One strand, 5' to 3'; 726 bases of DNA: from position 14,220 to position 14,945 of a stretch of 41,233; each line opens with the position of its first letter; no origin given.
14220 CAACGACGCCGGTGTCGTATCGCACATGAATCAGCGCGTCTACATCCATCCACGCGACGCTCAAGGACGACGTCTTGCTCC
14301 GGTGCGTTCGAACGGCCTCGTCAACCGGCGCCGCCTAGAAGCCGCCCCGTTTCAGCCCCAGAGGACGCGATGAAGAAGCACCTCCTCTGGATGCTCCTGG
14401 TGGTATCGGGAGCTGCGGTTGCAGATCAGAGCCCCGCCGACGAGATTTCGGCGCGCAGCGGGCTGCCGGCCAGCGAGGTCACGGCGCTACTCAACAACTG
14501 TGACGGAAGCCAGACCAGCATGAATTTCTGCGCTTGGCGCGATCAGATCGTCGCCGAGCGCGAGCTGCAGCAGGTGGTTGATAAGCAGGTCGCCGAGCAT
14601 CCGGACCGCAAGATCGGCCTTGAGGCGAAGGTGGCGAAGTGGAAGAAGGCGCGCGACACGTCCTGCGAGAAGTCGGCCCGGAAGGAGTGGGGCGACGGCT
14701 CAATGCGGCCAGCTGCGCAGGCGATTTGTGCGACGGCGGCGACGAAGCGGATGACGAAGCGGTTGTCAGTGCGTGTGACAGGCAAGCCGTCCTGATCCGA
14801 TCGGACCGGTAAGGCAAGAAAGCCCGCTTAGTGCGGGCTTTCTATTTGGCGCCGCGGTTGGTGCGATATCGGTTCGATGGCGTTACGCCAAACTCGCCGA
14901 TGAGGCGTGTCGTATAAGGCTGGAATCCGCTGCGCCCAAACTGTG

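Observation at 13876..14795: Signal-less GH24 muramidase translationally coupled to a secreted DUF1311/LprI-like protein: a toxin-immunity-like pair in the moron slot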

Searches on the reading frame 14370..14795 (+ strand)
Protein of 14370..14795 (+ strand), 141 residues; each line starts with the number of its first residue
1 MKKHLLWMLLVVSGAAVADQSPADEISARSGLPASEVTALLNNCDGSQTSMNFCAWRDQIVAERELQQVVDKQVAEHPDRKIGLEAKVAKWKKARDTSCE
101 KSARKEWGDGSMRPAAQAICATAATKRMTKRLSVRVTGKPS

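Call 3: search_protein_families(library=pfam, proteins=[window:14370-14795:+], max_evalue=0.1)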
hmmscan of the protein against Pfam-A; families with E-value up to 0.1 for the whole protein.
window:14370-14795:+ (141 aa): 2 families
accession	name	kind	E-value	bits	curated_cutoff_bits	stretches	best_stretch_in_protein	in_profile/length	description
PF07007.17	LprI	-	4.6e-11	43.5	22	1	46-132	9-106/106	Lysozyme inhibitor LprI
PF17782.7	DprA_WH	-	0.0036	17.7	22.9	1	22-41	27-46/61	DprA winged helix domain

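Call 4: search_protein_families(library=phrogs, proteins=[window:14370-14795:+], max_evalue=0.01)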
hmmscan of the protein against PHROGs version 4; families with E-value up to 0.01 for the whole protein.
window:14370-14795:+ (141 aa): 0 families

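Call 6: search_protein_families(library=ncbifam, proteins=[window:14370-14795:+], max_evalue=0.1)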
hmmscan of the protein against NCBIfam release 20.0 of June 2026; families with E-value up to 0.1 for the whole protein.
window:14370-14795:+ (141 aa): 1 family
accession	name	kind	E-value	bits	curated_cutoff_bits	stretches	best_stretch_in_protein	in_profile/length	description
NF008666.0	PRK11667.1-4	equivalog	0.028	14.5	201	1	8-87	16-98/153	hypothetical protein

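Call 7: search_protein_families(library=padloc, proteins=[window:14370-14795:+], max_evalue=0.1)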
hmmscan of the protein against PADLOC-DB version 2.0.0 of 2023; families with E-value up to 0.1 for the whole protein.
window:14370-14795:+ (141 aa): 0 families

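Call 11: search_dna_similar(query=window:14370-14792:+, collection=phages, mode=protein, max_rows=30, max_evalue=0.01)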
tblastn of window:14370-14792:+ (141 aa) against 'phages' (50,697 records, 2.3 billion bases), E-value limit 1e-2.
No match.

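Call 13: find_homologous_proteins(query=window:14370-14792:+, max_evalue=0.0001)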
Query window:14370-14792:+ (141 aa): 140 proteins with E <= 0.0001 among 177 candidates; the best 120 are listed.
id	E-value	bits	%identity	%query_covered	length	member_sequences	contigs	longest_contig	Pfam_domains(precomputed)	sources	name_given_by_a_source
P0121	6.4e-85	300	99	100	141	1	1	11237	PF07007.18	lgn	-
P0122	4.8e-84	297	98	100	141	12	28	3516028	PF07007.18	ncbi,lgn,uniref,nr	ncbi:lysozyme inhibitor LprI family protein [Burkholderia cepacia]|uniref:DUF1311 domain-containing 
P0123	5.5e-84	297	99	100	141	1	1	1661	PF07007.18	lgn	-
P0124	2.7e-82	291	97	100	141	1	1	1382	PF07007.18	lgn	-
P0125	1.5e-71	257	84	100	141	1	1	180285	PF07007.18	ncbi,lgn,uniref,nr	ncbi:lysozyme inhibitor LprI family protein [Burkholderia anthina]|uniref:lysozyme inhibitor LprI fa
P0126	1.7e-71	256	85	95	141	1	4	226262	PF07007.18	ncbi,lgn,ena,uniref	ncbi:lysozyme inhibitor LprI family protein [Burkholderia cepacia]|uniref:lysozyme inhibitor LprI fa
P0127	3.3e-70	252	86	94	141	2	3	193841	PF07007.18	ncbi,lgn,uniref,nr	ncbi:lysozyme inhibitor LprI family protein [Burkholderia cepacia]|uniref:Lysozyme inhibitor LprI-li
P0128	9.2e-70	251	82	100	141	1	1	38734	PF07007.18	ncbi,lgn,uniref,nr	ncbi:lysozyme inhibitor LprI family protein [Burkholderia cenocepacia]|uniref:lysozyme inhibitor Lpr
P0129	1.5e-69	250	82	100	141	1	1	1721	PF07007.18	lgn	-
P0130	6.6e-69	248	83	94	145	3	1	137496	PF07007.18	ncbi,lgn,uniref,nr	ncbi:lysozyme inhibitor LprI family protein [Burkholderia sp. BDU5]|uniref:lysozyme inhibitor LprI f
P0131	8.2e-69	248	82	99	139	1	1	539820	PF07007.18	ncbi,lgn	ncbi:lysozyme inhibitor LprI family protein [Burkholderia stagnalis]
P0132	4.3e-68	245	83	94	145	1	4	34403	PF07007.18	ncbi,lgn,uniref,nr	ncbi:hypothetical protein SY87_16065 [Burkholderia pseudomallei]|uniref:lysozyme inhibitor LprI fami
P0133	6.8e-68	245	83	94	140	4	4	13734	PF07007.18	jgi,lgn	jgi:uncharacterized protein YecT (DUF1311 family)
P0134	4.4e-66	239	82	94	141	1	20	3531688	PF07007.18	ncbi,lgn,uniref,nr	ncbi:hypothetical protein WR30_04140 [Burkholderia contaminans FFH2055]|uniref:DUF1311 domain-contai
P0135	6.6e-66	238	78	100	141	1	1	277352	PF07007.18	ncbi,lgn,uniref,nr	ncbi:hypothetical protein WM06_21340 [Burkholderia cepacia]|uniref:lysozyme inhibitor LprI family pr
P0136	7.4e-66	238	76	100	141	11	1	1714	PF07007.18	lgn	-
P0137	8.4e-66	238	77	100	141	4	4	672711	PF07007.18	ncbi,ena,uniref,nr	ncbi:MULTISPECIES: lysozyme inhibitor LprI family protein [Caballeronia]|uniref:Lysozyme inhibitor L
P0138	5.5e-65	235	77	100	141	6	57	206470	PF07007.18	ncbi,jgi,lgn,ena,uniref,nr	ncbi:MAG: DUF1311 domain-containing protein [Burkholderia sp.]|uniref:lysozyme inhibitor LprI family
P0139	8.4e-65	235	78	100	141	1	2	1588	PF07007.18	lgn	-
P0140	8.9e-65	235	77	100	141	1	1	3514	PF07007.18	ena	-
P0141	2.4e-64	233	77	100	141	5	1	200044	PF07007.18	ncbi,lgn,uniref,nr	ncbi:hypothetical protein BLA50215_04516 [Burkholderia lata]|uniref:lysozyme inhibitor LprI family p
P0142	2.6e-63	230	76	99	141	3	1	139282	PF07007.18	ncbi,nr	ncbi:hypothetical protein HR51_35135 [Burkholderia cepacia]|nr:hypothetical protein HR51_35135 [Burk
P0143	8.0e-63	228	74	100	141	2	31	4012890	PF07007.18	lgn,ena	-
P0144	1.1e-62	228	78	95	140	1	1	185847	PF07007.18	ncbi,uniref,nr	ncbi:hypothetical protein WK94_16775 [Burkholderia ubonensis]|uniref:lysozyme inhibitor LprI family 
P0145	2.4e-62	227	79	94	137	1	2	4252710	PF07007.18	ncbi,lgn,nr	ncbi:lysozyme inhibitor LprI family protein [Burkholderia sp. JSH-S8]|nr:lysozyme inhibitor LprI fam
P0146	2.4e-62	227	74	100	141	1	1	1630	PF07007.18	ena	-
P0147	2.5e-62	227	78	95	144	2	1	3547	PF07007.18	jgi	jgi:uncharacterized protein YecT (DUF1311 family)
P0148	3.1e-62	226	78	95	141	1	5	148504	PF07007.18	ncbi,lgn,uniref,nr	ncbi:hypothetical protein WJ85_30450 [Burkholderia ubonensis]|uniref:lysozyme inhibitor LprI family 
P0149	4.0e-62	226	84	82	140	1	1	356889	PF07007.18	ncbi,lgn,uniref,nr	ncbi:hypothetical protein WJ58_20990 [Burkholderia ubonensis]|uniref:lysozyme inhibitor LprI family 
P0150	5.8e-62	225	77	94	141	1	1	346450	PF07007.18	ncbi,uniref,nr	ncbi:lysozyme inhibitor LprI family protein [Burkholderia alba]|uniref:lysozyme inhibitor LprI famil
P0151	6.4e-62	225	79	94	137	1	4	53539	PF07007.18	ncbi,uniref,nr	ncbi:DUF1311 domain-containing protein [Burkholderia pseudomallei]|uniref:lysozyme inhibitor LprI fa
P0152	7.0e-62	225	77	95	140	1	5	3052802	PF07007.18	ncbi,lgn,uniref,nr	ncbi:lysozyme inhibitor LprI family protein [Burkholderia ubonensis]|uniref:lysozyme inhibitor LprI 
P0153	7.0e-62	225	84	82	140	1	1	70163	PF07007.18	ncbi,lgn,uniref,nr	ncbi:hypothetical protein WK69_29450 [Burkholderia ubonensis]|uniref:lysozyme inhibitor LprI family 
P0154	7.4e-62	225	78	94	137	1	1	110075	PF07007.18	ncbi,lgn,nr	ncbi:hypothetical protein WJ63_33390 [Burkholderia pyrrocinia]|nr:hypothetical protein WJ63_33390 [B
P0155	9.0e-62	225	82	87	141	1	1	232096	PF07007.18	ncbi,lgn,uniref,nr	ncbi:hypothetical protein WL78_03560 [Burkholderia ubonensis]|uniref:lysozyme inhibitor LprI family 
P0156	9.6e-62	225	77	95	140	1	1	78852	PF07007.18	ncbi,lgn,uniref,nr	ncbi:lysozyme inhibitor LprI family protein [Burkholderia ubonensis]|uniref:lysozyme inhibitor LprI 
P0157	1.0e-61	225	84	82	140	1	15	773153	PF07007.18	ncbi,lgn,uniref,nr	ncbi:lysozyme inhibitor LprI family protein [Burkholderia ubonensis]|uniref:Lysozyme inhibitor LprI-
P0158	1.4e-61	224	78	95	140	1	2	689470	PF07007.18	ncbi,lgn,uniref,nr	ncbi:hypothetical protein WI73_04070 [Burkholderia ubonensis]|uniref:lysozyme inhibitor LprI family 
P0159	1.6e-61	224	84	82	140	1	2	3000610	PF07007.18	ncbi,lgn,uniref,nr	ncbi:hypothetical protein WJ32_27510 [Burkholderia ubonensis]|uniref:Lysozyme inhibitor LprI-like N-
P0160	2.1e-61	224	77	95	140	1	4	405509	PF07007.18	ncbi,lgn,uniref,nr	ncbi:hypothetical protein WI36_14780 [Burkholderia ubonensis]|uniref:lysozyme inhibitor LprI family 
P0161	2.9e-61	223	77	94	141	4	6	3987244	PF07007.18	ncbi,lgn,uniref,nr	ncbi:lysozyme inhibitor LprI family protein [Burkholderia pseudomallei]|uniref:lysozyme inhibitor Lp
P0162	2.9e-61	223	83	86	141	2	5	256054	PF07007.18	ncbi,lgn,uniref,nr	ncbi:hypothetical protein WL02_05520 [Burkholderia ubonensis]|uniref:Lysozyme inhibitor LprI-like N-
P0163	3.7e-61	223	84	82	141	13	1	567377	PF07007.18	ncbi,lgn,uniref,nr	ncbi:hypothetical protein WJ70_04470 [Burkholderia ubonensis]|uniref:lysozyme inhibitor LprI family 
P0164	3.8e-61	223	83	82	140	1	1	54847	PF07007.18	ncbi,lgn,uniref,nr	ncbi:hypothetical protein WK59_09445 [Burkholderia ubonensis]|uniref:lysozyme inhibitor LprI family 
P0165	6.0e-61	222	83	82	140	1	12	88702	PF07007.18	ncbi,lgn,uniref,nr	ncbi:lysozyme inhibitor LprI family protein [Burkholderia ubonensis]|uniref:DUF1311 domain-containin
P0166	6.3e-61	222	78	95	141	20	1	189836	PF07007.18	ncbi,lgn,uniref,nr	ncbi:lysozyme inhibitor LprI family protein [Burkholderia ubonensis]|uniref:lysozyme inhibitor LprI 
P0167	6.4e-61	222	76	95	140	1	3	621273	PF07007.18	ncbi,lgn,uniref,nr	ncbi:hypothetical protein WI38_31025 [Burkholderia ubonensis]|uniref:Lysozyme inhibitor LprI-like N-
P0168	7.1e-61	222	76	95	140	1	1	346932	PF07007.18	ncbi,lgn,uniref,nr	ncbi:lysozyme inhibitor LprI family protein [Burkholderia ubonensis]|uniref:lysozyme inhibitor LprI 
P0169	8.9e-61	222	74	100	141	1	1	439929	PF07007.18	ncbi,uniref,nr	ncbi:lysozyme inhibitor LprI family protein [Burkholderia ubonensis]|uniref:Lysozyme inhibitor LprI-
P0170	9.8e-61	222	76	95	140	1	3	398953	PF07007.18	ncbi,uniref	ncbi:lysozyme inhibitor LprI family protein [Burkholderia ubonensis]|uniref:lysozyme inhibitor LprI 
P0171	1.1e-60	221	77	94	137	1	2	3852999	PF07007.18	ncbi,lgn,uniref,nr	ncbi:lysozyme inhibitor LprI family protein [Burkholderia stagnalis]|uniref:lysozyme inhibitor LprI 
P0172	1.3e-60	221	83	82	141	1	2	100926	PF07007.18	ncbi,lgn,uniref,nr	ncbi:lysozyme inhibitor LprI family protein [Burkholderia ubonensis]|uniref:lysozyme inhibitor LprI 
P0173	1.6e-60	221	75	95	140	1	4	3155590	PF07007.18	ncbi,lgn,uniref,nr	ncbi:DUF1311 domain-containing protein [Burkholderia multivorans]|uniref:lysozyme inhibitor LprI fam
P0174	1.9e-60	221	83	82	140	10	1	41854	PF07007.18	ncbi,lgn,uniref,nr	ncbi:hypothetical protein WK75_04030 [Burkholderia ubonensis]|uniref:lysozyme inhibitor LprI family 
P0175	2.1e-60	220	74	100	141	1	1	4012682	PF07007.18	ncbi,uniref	ncbi:lysozyme inhibitor LprI family protein [Burkholderia sp. F1]|uniref:lysozyme inhibitor LprI fam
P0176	2.1e-60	220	76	95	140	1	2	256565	PF07007.18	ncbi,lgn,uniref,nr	ncbi:hypothetical protein WI72_10675 [Burkholderia ubonensis]|uniref:lysozyme inhibitor LprI family 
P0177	2.9e-60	220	74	100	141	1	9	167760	PF07007.18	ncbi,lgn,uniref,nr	ncbi:lysozyme inhibitor LprI family protein [Burkholderia stagnalis]|uniref:Lysozyme inhibitor LprI-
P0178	3.2e-60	220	83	82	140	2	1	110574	PF07007.18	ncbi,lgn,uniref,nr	ncbi:hypothetical protein WJ47_07715 [Burkholderia ubonensis]|uniref:Lysozyme inhibitor LprI-like N-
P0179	3.4e-60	220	82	82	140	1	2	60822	PF07007.18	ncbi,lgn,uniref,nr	ncbi:hypothetical protein WL51_13890 [Burkholderia ubonensis]|uniref:lysozyme inhibitor LprI family 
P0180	3.4e-60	220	76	95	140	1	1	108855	PF07007.18,PF17782.8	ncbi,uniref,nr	ncbi:lysozyme inhibitor LprI family protein [Burkholderia ubonensis]|uniref:Lysozyme inhibitor LprI-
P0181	4.2e-60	219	83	82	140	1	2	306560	PF07007.18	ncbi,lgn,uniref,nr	ncbi:lysozyme inhibitor LprI family protein [Burkholderia ubonensis]|uniref:lysozyme inhibitor LprI 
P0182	8.0e-60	219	76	95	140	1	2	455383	PF07007.18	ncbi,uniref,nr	ncbi:hypothetical protein WM04_06935 [Burkholderia ubonensis]|uniref:lysozyme inhibitor LprI family 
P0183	4.7e-59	216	72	100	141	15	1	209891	PF07007.18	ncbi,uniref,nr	ncbi:lysozyme inhibitor LprI family protein [Burkholderia anthina]|uniref:lysozyme inhibitor LprI fa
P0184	5.7e-59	216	83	82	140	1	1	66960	PF07007.18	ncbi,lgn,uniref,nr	ncbi:hypothetical protein WK56_00695 [Burkholderia ubonensis]|uniref:lysozyme inhibitor LprI family 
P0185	6.2e-59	216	71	100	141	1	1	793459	PF07007.18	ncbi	ncbi:lysozyme inhibitor LprI family protein [Burkholderia sp. PU8-34]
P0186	1.7e-58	214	72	100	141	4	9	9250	PF07007.18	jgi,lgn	jgi:uncharacterized protein YecT (DUF1311 family)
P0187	2.1e-58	214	73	96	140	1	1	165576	PF07007.18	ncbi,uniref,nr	ncbi:lysozyme inhibitor LprI family protein [Burkholderia guangdongensis]|uniref:lysozyme inhibitor 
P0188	3.2e-58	213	70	100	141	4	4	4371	PF07007.18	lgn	-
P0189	4.6e-58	213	69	100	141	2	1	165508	PF07007.18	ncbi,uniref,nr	ncbi:lysozyme inhibitor LprI family protein [Burkholderia sp. Bp8998]|uniref:lysozyme inhibitor LprI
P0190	5.5e-58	213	74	97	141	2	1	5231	PF07007.18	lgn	-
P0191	7.5e-58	212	71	100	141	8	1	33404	PF07007.18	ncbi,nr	ncbi:DUF1311 domain-containing protein [Burkholderia pyrrocinia]|nr:DUF1311 domain-containing protei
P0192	7.8e-58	212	73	94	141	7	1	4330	PF07007.18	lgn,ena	-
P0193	2.1e-57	211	70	100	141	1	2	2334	PF07007.18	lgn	-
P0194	2.3e-57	211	70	100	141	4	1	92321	PF07007.18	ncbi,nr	ncbi:DUF1311 domain-containing protein [Burkholderia sp. BE17]|nr:lysozyme inhibitor LprI family pro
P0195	3.0e-57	210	74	93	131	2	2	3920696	PF07007.18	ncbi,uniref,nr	ncbi:hypothetical protein C7S16_1700 [Burkholderia thailandensis]|uniref:Lysozyme inhibitor LprI-lik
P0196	4.3e-57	210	75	93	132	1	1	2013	PF07007.18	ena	-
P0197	5.6e-57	209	73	94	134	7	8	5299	PF07007.18,PF17782.8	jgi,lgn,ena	-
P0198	9.2e-57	209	74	91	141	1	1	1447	PF07007.18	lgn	-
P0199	4.4e-56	206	72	97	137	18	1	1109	PF07007.18,PF17782.8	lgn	-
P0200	1.2e-55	205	69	94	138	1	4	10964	PF07007.18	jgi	jgi:uncharacterized protein YecT (DUF1311 family)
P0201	2.0e-55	204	69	100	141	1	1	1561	PF07007.18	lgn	-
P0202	2.4e-55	204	70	95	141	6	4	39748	PF07007.18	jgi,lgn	jgi:uncharacterized protein YecT (DUF1311 family)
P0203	3.2e-55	204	69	100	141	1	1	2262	PF07007.18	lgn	-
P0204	7.5e-55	203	66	99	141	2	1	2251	PF07007.18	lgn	-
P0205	9.0e-55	202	71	97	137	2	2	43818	PF07007.18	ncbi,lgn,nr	ncbi:DUF1311 domain-containing protein [Burkholderia cenocepacia]|nr:DUF1311 domain-containing prote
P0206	1.5e-54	202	70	97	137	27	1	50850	PF07007.18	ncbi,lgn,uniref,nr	ncbi:lysozyme inhibitor LprI family protein [Burkholderia metallica]|uniref:lysozyme inhibitor LprI 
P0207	1.8e-54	201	71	97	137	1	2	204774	PF07007.18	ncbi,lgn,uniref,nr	ncbi:hypothetical protein CFB89_02195 [Burkholderia sp. AU16741]|uniref:lysozyme inhibitor LprI fami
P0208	1.8e-54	201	67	100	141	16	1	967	PF07007.18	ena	-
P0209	1.9e-54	201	70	94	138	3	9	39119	PF07007.18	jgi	jgi:uncharacterized protein YecT (DUF1311 family)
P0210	2.7e-54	201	67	100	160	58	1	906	PF07007.18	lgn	-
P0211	4.6e-54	200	70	100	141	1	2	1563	PF07007.18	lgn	-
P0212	6.3e-54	200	68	97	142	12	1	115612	PF07007.18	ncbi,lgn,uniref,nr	ncbi:lysozyme inhibitor LprI family protein [Burkholderia ambifaria]|uniref:lysozyme inhibitor LprI 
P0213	1.3e-53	199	67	100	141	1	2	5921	PF07007.18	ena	-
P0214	2.4e-53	198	68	94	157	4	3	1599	PF07007.18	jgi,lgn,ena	-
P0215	3.5e-53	197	69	95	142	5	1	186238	PF07007.18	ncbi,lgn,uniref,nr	ncbi:lysozyme inhibitor LprI family protein [Burkholderia sp. BCC1993]|uniref:lysozyme inhibitor Lpr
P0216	4.6e-53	197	66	99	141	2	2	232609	PF07007.18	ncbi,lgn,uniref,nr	ncbi:hypothetical protein C0Z18_10130 [Trinickia dabaoshanensis]|uniref:Lysozyme inhibitor LprI-like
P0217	5.4e-53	196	69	95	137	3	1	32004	PF07007.18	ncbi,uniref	ncbi:lysozyme inhibitor LprI family protein [Burkholderia sp. A9]|uniref:lysozyme inhibitor LprI fam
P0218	5.5e-53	196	99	67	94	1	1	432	PF07007.18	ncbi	ncbi:lysozyme inhibitor LprI family protein, partial [Burkholderia cenocepacia]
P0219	6.2e-53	196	67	97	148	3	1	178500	PF07007.18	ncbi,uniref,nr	ncbi:DUF1311 domain-containing protein [Trinickia dinghuensis]|uniref:DUF1311 domain-containing prot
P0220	6.4e-53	196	66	100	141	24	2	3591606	PF07007.18,PF17782.8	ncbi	ncbi:lysozyme inhibitor LprI family protein [Burkholderia anthina]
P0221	6.4e-52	193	72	88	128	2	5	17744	PF07007.18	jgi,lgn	jgi:uncharacterized protein YecT (DUF1311 family)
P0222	6.7e-52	193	69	94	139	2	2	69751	PF07007.18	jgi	jgi:uncharacterized protein YecT (DUF1311 family)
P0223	1.3e-51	192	71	89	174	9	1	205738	PF07007.18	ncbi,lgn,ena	-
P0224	9.3e-51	189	70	89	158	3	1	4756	PF07007.18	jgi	jgi:uncharacterized protein YecT (DUF1311 family)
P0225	1.0e-50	189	69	91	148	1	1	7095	PF07007.18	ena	-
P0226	1.0e-50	189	67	94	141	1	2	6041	PF07007.18,PF17782.8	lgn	-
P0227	7.1e-48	180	62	98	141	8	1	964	PF07007.18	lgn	-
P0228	7.9e-47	177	71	82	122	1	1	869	PF07007.18,PF17782.8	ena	-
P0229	9.0e-47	176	84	64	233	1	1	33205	PF07007.18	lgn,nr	nr:lysozyme inhibitor LprI family protein [Burkholderia ubonensis]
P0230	2.3e-46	175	61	81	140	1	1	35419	PF07007.18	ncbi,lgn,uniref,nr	ncbi:lysozyme inhibitor LprI family protein [Burkholderia sp. Ac-20379]|uniref:lysozyme inhibitor Lp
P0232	2.1e-43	165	62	92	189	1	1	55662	PF07007.18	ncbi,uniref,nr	ncbi:lysozyme inhibitor LprI family protein [Trinickia mobilis]|uniref:lysozyme inhibitor LprI famil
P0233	4.6e-42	161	60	94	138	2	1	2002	PF07007.18,PF17782.8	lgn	-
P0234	1.2e-41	160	57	95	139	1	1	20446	PF07007.18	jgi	jgi:uncharacterized protein YecT (DUF1311 family)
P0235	1.6e-41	159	68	79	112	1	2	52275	PF07007.18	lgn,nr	nr:lysozyme inhibitor LprI family protein [Burkholderia ubonensis]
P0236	3.7e-41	158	65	81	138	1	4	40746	PF07007.18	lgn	-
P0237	7.1e-41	157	62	89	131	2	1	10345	PF07007.18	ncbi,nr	ncbi:MAG TPA: lysozyme inhibitor LprI family protein [Trinickia sp.]|nr:lysozyme inhibitor LprI fami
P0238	7.4e-40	154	57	94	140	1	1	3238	PF07007.18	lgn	-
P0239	2.5e-39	152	84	59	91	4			PF07007.18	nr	nr:lysozyme inhibitor LprI family protein [Burkholderia ubonensis]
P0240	5.7e-39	151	85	60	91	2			PF07007.18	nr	nr:lysozyme inhibitor LprI family protein [Burkholderia ubonensis]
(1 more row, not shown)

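Call 44: search_solved_structures(query=A2, max_evalue=1, show_alignments=2)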
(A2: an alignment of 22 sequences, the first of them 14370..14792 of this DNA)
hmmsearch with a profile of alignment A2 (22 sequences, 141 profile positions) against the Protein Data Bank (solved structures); distinct sequences matched with E-value up to 1: 3.
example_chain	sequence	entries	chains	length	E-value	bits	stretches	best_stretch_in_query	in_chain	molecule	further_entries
3gi7_A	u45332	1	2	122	0.0048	19.9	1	42-129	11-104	Secreted protein of unknown function DUF1311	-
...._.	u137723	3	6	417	0.2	14.6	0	68-137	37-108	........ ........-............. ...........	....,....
6gcs_F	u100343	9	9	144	0.82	12.7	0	48-92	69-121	NUFM SUBUNIT | Subunit NUFM of NADH:Ubiquinone Oxidoreductase (Complex I)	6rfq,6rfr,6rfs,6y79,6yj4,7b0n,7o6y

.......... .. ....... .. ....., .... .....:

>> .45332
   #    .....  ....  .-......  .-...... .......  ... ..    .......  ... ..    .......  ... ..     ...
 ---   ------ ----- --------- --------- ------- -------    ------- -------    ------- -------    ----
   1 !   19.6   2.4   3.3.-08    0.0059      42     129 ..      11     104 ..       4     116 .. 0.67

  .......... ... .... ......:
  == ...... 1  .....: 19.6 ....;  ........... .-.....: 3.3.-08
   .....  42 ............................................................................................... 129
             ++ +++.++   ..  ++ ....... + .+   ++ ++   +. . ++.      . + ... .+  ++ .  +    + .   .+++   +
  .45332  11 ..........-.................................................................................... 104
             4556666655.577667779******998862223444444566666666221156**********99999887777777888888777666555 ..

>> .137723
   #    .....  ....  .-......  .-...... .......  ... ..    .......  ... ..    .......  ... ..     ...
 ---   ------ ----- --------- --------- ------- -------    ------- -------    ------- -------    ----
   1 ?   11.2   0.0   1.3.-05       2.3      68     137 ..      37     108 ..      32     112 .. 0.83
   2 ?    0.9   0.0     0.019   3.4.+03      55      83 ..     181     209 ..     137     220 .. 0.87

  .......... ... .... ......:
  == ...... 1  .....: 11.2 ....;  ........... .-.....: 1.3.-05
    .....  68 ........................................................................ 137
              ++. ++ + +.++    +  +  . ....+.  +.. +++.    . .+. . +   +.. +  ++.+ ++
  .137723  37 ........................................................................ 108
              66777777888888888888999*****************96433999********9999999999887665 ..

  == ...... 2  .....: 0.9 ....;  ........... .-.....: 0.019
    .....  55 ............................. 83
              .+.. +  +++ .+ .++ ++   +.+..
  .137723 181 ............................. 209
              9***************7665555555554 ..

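Call 56: predict_structure(alignment_id=A3)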
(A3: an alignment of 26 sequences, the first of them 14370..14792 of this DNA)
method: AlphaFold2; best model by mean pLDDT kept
length: 141 residues; sequences in the alignment: 26
mean_pLDDT: 88.4   pTM: 0.77
mean pLDDT of the five models: 88.4, 87.5, 87.4, 87.2, 86.1
residues with pLDDT >= 90: 112; 70-90: 4; 50-70: 16; < 50: 9
segments of 3 or more residues with pLDDT < 50: 12-17
pLDDT, mean of each block of 10 residues (from residue 1): 54 53 94 96 96 98 97 95 97 98 96 97 98 72 45
secondary structure, 60 per line:
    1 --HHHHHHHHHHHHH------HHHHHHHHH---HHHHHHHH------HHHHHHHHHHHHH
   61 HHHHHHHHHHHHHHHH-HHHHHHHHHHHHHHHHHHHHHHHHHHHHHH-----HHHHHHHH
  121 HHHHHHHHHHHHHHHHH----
elements in order: H3-15 H22-30 H34-41 H48-76 H78-107 H113-137
